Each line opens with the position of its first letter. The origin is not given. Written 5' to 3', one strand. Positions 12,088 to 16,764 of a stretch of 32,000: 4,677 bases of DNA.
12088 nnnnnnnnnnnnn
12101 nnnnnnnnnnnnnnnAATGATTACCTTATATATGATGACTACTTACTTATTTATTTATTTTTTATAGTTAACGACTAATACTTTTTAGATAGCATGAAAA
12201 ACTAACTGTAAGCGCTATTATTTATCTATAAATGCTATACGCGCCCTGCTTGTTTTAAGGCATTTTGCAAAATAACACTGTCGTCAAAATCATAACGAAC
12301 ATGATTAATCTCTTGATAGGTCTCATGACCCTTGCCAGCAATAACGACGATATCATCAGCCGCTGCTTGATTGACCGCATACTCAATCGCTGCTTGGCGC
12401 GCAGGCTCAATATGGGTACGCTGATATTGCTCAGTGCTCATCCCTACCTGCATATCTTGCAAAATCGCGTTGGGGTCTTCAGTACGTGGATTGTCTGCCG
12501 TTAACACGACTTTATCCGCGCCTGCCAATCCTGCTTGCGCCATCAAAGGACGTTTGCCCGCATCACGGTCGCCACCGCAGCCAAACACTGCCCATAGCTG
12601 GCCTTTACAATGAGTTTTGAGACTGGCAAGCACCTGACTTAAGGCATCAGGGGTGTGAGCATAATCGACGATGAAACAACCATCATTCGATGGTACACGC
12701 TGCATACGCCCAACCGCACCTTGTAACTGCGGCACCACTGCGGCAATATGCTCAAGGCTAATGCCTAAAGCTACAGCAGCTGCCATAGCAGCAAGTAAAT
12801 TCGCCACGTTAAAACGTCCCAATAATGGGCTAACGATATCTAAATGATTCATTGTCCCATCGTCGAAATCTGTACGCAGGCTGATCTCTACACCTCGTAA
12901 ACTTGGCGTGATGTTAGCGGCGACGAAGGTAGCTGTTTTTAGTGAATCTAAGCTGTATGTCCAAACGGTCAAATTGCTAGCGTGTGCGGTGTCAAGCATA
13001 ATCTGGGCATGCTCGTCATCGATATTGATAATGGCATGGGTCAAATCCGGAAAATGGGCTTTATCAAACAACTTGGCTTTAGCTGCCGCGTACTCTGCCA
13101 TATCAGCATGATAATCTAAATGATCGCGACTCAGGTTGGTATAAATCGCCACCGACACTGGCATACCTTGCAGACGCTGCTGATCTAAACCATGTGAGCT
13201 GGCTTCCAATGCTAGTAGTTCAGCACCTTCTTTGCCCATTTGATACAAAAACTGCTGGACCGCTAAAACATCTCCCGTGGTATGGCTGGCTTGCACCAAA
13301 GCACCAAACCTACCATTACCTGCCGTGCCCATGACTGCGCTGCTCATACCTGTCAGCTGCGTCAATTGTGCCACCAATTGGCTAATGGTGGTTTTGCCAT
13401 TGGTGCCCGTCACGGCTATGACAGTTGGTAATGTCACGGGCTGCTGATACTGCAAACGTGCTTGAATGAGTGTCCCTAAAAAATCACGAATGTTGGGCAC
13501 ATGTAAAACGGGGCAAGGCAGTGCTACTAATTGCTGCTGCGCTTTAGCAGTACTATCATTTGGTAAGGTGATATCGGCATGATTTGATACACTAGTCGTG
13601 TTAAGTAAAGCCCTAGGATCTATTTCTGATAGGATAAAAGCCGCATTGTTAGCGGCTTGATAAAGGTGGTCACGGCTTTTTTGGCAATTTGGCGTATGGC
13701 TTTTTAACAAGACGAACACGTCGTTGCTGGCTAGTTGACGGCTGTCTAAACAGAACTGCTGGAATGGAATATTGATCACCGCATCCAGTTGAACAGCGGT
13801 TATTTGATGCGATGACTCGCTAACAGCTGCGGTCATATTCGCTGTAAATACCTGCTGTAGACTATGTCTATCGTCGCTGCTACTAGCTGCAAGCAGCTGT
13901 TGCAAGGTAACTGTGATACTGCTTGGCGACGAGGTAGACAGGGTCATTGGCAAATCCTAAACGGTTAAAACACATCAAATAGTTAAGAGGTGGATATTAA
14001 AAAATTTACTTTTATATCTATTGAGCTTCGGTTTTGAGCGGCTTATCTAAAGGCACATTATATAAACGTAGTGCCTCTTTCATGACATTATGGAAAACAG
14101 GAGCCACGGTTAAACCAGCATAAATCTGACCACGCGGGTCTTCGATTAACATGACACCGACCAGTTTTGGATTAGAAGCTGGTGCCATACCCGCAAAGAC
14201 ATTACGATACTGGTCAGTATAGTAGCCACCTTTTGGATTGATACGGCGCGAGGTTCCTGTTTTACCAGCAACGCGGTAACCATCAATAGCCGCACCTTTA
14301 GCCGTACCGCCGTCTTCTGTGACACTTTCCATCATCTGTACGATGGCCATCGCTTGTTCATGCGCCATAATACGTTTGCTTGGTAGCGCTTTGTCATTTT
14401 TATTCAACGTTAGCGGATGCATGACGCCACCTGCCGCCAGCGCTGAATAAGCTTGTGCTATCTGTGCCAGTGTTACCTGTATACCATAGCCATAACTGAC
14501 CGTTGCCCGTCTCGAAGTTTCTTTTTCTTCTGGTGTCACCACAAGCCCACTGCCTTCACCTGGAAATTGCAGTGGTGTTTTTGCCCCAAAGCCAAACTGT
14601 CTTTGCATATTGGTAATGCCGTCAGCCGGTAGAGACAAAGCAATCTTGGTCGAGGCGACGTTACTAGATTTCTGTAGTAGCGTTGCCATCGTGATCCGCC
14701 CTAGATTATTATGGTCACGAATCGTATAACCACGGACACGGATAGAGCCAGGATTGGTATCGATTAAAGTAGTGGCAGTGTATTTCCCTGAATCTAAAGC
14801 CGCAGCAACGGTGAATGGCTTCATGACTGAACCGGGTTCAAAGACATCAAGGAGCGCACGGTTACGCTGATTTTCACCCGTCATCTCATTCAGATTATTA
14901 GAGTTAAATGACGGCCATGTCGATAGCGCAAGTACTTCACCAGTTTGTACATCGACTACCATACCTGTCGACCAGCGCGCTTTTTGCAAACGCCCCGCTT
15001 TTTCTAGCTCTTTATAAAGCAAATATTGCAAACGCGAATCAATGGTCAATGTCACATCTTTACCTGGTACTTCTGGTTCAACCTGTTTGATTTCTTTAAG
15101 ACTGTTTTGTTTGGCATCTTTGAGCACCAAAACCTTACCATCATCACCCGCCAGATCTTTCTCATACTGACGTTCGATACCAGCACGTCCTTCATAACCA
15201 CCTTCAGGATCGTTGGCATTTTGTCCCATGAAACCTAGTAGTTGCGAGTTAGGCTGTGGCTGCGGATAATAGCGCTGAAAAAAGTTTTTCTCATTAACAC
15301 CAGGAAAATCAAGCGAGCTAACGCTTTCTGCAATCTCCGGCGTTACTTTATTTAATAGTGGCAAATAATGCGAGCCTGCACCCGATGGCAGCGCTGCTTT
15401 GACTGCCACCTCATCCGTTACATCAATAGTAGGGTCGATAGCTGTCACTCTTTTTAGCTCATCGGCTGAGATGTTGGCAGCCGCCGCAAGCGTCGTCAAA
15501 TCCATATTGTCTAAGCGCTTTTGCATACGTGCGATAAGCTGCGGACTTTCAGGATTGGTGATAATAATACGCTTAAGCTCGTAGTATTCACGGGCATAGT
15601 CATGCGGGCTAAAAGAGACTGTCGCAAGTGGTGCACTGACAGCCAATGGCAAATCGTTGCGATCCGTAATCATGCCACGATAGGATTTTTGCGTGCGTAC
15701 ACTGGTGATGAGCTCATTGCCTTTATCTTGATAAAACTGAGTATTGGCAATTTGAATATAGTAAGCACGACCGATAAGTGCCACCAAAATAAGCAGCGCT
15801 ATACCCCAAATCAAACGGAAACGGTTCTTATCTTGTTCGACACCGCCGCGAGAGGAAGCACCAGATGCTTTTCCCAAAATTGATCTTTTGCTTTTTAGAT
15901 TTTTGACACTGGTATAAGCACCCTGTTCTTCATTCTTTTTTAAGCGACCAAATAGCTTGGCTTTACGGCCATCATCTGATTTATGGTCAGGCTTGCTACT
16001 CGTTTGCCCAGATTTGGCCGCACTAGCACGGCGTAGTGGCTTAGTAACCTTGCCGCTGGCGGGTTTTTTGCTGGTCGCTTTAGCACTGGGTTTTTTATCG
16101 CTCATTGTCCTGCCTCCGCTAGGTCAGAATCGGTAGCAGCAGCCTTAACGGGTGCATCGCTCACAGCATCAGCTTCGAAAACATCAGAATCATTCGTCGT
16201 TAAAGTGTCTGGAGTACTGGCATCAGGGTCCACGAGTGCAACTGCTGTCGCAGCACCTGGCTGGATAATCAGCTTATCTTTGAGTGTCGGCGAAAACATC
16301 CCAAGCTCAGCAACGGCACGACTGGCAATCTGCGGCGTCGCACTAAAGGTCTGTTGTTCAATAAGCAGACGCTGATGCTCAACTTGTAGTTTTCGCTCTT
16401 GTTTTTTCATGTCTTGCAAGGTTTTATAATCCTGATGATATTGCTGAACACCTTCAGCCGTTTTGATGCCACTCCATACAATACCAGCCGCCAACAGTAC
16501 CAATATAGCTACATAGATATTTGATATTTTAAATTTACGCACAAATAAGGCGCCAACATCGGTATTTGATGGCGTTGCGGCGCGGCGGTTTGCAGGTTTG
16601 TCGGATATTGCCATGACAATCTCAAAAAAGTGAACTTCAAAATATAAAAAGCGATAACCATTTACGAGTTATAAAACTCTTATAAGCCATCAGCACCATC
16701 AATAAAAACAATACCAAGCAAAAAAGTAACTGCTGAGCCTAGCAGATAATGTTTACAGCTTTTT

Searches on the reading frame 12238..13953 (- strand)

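Call 88: search_protein_families(library=pfam, proteins=[window:12238-13953:-], max_evalue=0.0001)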
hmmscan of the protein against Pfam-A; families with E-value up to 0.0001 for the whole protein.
window:12238-13953:- (572 aa): 2 families
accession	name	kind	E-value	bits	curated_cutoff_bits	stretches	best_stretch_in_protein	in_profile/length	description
PF08245.18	Mur_ligase_M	-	1.3e-51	175.8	24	1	181-393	1-200/200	Mur ligase middle domain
PF02875.26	Mur_ligase_C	-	2.2e-33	116.2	28.4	1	415-542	1-127/127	Mur ligase, glutamate ligase domain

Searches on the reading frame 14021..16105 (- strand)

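Call 88: search_protein_families(library=pfam, proteins=[window:14021-16105:-], max_evalue=0.0001)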
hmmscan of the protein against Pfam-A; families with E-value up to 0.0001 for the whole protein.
window:14021-16105:- (695 aa): 2 families
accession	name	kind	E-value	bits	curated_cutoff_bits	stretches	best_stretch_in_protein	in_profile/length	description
PF00905.27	Transpeptidase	-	8.7e-73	245.6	22.1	1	382-676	4-299/299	Penicillin binding protein transpeptidase domain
PF03717.20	PBP_dimer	-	6e-17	63.1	24.4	1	139-339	2-179/180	Penicillin-binding Protein dimerisation domain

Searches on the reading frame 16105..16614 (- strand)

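Call 88: search_protein_families(library=pfam, proteins=[window:16105-16614:-], max_evalue=0.0001)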
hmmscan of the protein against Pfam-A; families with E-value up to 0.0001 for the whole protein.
window:16105-16614:- (170 aa): 1 family
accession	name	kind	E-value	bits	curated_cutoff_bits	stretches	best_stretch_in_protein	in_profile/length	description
PF04999.18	FtsL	-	2.2e-11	44.1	22.9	1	37-118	15-96/97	Cell division protein FtsL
